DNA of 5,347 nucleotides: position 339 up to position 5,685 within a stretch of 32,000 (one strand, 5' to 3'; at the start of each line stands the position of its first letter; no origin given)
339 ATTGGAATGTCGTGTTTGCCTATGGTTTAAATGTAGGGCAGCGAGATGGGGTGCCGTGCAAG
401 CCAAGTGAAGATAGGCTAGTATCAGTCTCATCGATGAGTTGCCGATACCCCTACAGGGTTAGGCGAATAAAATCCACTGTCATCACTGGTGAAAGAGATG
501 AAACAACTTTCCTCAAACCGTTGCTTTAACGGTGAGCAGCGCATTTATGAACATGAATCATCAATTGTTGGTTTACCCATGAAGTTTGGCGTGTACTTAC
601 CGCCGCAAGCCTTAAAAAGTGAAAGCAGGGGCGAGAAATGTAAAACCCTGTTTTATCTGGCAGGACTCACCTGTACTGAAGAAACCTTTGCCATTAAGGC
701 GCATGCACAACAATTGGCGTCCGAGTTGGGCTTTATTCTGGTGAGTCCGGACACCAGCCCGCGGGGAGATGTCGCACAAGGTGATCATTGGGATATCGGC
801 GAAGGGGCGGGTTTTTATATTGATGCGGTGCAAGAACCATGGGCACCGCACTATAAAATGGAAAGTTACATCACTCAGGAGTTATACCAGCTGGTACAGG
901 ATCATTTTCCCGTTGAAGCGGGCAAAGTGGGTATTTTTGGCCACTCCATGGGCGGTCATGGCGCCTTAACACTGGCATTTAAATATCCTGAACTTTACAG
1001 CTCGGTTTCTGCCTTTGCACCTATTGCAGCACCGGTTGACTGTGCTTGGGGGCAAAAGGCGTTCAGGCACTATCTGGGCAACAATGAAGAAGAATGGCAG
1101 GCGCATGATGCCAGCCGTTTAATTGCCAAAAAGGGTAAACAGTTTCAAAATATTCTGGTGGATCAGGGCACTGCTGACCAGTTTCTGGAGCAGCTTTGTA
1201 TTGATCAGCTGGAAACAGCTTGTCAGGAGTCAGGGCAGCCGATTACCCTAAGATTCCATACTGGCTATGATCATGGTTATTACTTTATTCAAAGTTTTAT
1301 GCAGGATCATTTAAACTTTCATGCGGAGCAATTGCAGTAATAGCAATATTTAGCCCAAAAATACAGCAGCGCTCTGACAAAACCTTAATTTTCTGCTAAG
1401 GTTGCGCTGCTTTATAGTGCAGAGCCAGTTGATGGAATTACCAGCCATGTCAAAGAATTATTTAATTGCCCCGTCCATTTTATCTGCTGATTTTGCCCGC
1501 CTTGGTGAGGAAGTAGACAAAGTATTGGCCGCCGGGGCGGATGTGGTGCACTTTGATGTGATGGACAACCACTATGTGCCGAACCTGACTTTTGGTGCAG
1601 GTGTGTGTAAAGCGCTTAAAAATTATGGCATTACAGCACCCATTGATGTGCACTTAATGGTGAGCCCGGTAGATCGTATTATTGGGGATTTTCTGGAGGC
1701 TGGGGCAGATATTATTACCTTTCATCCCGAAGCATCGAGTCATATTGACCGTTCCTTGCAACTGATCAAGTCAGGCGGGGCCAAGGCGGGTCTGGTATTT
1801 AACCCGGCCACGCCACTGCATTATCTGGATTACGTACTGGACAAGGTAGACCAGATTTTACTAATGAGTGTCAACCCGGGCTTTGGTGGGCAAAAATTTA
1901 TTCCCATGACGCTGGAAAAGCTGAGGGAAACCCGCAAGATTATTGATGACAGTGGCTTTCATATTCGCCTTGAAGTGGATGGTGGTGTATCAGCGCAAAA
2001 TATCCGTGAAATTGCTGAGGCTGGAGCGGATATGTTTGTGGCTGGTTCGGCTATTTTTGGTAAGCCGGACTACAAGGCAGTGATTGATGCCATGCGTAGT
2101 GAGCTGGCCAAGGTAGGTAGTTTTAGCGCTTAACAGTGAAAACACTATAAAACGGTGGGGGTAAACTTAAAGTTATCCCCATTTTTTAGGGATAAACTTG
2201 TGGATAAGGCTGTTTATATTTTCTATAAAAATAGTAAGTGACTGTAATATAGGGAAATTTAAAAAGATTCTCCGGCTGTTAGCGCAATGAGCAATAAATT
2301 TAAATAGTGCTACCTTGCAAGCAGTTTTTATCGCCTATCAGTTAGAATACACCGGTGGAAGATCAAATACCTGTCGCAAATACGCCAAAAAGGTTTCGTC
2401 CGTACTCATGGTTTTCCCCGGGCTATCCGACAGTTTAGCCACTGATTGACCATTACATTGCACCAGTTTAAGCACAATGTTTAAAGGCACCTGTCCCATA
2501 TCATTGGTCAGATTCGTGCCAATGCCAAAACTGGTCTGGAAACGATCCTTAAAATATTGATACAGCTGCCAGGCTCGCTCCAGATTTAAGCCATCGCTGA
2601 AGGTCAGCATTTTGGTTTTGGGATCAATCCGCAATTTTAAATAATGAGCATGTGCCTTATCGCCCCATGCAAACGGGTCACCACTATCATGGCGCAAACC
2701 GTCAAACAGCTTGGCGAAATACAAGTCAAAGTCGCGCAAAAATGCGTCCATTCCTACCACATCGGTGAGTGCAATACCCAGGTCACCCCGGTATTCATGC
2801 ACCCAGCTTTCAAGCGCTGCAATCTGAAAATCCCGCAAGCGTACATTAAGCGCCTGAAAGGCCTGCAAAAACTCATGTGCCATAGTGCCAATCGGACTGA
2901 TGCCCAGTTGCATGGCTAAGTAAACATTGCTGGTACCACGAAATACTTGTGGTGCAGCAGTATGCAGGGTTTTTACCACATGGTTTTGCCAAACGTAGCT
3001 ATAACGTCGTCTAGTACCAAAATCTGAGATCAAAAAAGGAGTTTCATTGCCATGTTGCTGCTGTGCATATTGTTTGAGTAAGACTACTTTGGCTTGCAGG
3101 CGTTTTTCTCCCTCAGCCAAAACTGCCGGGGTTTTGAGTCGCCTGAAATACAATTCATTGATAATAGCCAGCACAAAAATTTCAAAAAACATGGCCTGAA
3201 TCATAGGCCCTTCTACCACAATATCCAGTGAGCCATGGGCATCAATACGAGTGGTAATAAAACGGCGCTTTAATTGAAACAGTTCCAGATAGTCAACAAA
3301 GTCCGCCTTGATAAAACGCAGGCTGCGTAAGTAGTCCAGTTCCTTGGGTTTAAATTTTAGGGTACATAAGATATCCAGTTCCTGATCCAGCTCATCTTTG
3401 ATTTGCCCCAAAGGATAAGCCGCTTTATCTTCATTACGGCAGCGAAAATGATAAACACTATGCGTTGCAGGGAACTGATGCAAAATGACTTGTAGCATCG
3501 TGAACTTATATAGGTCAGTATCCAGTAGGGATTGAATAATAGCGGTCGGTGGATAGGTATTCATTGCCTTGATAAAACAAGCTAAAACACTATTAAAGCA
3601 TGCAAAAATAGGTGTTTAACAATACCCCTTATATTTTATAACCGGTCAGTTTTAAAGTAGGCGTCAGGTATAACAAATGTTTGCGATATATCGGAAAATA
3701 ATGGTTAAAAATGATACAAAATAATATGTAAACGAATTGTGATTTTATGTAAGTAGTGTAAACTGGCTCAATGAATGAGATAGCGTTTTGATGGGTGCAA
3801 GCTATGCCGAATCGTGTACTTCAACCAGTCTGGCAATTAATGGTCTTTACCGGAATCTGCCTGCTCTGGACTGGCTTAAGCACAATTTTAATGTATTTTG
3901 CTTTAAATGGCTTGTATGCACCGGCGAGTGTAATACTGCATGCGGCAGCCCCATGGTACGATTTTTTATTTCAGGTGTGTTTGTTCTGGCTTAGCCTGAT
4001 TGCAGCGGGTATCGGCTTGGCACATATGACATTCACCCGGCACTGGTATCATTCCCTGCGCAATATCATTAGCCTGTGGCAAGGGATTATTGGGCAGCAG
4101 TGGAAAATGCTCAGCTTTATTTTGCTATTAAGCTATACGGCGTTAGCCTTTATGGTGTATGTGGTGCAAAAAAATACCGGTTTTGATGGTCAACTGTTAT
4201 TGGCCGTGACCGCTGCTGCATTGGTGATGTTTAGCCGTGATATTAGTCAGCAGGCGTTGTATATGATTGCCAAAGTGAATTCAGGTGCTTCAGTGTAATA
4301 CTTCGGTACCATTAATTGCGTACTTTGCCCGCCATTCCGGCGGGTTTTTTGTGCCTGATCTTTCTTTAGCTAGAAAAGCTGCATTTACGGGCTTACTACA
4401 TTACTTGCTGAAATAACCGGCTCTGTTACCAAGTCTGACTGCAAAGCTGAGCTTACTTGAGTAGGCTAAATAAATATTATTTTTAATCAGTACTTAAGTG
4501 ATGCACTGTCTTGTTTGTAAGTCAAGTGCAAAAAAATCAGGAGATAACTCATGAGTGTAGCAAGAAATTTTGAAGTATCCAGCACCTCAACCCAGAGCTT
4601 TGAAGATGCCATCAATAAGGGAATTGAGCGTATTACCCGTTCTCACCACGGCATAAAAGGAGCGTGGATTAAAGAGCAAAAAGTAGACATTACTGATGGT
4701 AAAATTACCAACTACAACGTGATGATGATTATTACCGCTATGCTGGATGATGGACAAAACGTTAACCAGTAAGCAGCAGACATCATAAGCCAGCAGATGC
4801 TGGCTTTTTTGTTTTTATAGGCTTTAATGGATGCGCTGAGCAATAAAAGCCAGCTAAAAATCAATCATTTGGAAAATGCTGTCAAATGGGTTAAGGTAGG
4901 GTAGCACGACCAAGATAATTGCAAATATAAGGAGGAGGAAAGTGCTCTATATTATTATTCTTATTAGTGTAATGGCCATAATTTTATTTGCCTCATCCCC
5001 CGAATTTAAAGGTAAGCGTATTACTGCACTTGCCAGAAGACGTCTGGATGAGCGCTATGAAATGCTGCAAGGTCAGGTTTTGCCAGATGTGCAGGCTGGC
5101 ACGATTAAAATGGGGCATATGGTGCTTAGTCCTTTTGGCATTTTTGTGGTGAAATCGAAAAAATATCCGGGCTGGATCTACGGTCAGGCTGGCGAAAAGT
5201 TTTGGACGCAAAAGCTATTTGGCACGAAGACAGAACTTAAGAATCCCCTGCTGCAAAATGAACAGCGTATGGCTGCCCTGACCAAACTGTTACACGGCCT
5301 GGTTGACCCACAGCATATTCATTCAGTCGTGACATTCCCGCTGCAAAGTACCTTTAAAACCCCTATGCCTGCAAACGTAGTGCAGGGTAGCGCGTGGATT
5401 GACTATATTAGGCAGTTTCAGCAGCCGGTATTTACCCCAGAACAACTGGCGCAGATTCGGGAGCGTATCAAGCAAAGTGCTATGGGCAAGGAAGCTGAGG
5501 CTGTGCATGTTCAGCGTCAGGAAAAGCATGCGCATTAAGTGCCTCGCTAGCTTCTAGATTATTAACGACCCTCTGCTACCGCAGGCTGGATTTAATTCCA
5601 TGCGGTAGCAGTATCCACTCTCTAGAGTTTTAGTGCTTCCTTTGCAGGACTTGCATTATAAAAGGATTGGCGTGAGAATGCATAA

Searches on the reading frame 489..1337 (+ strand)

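Call 55: search_protein_families(library=pfam, proteins=[window:489-1337:+], max_evalue=0.001)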
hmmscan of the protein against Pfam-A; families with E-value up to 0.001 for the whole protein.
window:489-1337:+ (283 aa): 4 families
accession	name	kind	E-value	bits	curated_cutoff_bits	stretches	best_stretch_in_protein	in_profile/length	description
PF00756.26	Esterase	-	2.5e-55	188.4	22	1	24-276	1-250/251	Putative esterase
PF00326.27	Peptidase_S9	-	2e-06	27.9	22.6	1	137-281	56-209/213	Prolyl oligopeptidase family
PF01738.24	DLH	-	3.6e-05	23.9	21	1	138-265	89-189/217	Dienelactone hydrolase family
PF12146.15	Hydrolase_4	-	0.00022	21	27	1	132-205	65-139/239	Serine aminopeptidase, S33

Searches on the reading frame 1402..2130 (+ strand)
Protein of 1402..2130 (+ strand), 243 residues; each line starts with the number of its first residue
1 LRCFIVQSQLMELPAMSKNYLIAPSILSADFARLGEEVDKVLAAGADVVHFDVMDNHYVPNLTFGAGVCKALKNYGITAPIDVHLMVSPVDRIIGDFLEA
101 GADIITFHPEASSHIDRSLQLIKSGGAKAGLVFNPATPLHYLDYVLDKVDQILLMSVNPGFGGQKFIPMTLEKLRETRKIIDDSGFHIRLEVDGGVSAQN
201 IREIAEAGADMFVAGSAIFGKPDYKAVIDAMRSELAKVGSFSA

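Call 55: search_protein_families(library=pfam, proteins=[window:1402-2130:+], max_evalue=0.001)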
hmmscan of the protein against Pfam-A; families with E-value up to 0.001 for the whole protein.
window:1402-2130:+ (243 aa): 2 families
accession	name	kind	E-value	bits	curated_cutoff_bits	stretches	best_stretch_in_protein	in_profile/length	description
PF00834.25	Ribul_P_3_epim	-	2.9e-87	291.6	21.1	1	22-219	2-198/198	Ribulose-phosphate 3 epimerase family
PF01729.25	QRPTase_C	-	1.3e-07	31.9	23.1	1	169-218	109-158/169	Quinolinate phosphoribosyl transferase, C-terminal domain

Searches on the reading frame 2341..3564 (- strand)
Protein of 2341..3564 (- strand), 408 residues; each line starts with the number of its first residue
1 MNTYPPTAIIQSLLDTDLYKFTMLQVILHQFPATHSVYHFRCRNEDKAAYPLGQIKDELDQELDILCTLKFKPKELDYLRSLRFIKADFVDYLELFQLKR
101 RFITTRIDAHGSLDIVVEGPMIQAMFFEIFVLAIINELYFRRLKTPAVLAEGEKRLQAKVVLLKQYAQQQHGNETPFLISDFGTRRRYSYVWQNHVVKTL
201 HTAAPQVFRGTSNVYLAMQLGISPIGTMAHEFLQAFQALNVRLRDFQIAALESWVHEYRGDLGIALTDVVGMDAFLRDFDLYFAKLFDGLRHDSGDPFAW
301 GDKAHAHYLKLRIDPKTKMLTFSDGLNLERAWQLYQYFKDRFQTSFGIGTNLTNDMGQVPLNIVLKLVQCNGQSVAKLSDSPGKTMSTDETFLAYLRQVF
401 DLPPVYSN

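Call 55: search_protein_families(library=pfam, proteins=[window:2341-3564:-], max_evalue=0.001)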
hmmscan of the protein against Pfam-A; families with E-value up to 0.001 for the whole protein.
window:2341-3564:- (408 aa): 2 families
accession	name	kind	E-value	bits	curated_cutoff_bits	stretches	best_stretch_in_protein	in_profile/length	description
PF04095.22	NAPRTase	-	3e-85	286.2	20.8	1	177-403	1-238/239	Nicotinate phosphoribosyltransferase (NAPRTase) family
PF17767.7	NAPRTase_N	-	6.8e-33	114.1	32.6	1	14-136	1-125/125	Nicotinate phosphoribosyltransferase (NAPRTase) N-terminal domain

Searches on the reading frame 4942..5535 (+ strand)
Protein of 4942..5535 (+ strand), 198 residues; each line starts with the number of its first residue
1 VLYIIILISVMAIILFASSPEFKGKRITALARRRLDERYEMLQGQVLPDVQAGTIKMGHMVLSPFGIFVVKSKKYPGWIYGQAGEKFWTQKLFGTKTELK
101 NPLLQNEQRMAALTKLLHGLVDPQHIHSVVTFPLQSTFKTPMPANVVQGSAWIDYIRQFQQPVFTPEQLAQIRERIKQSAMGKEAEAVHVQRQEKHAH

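Call 55: search_protein_families(library=pfam, proteins=[window:4942-5535:+], max_evalue=0.001)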
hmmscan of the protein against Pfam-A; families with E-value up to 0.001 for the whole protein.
window:4942-5535:+ (198 aa): 1 family
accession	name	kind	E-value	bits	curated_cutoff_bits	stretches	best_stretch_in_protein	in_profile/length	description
PF08378.17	NERD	-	1.8e-18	67.5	22.1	1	25-133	6-111/111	Nuclease-related domain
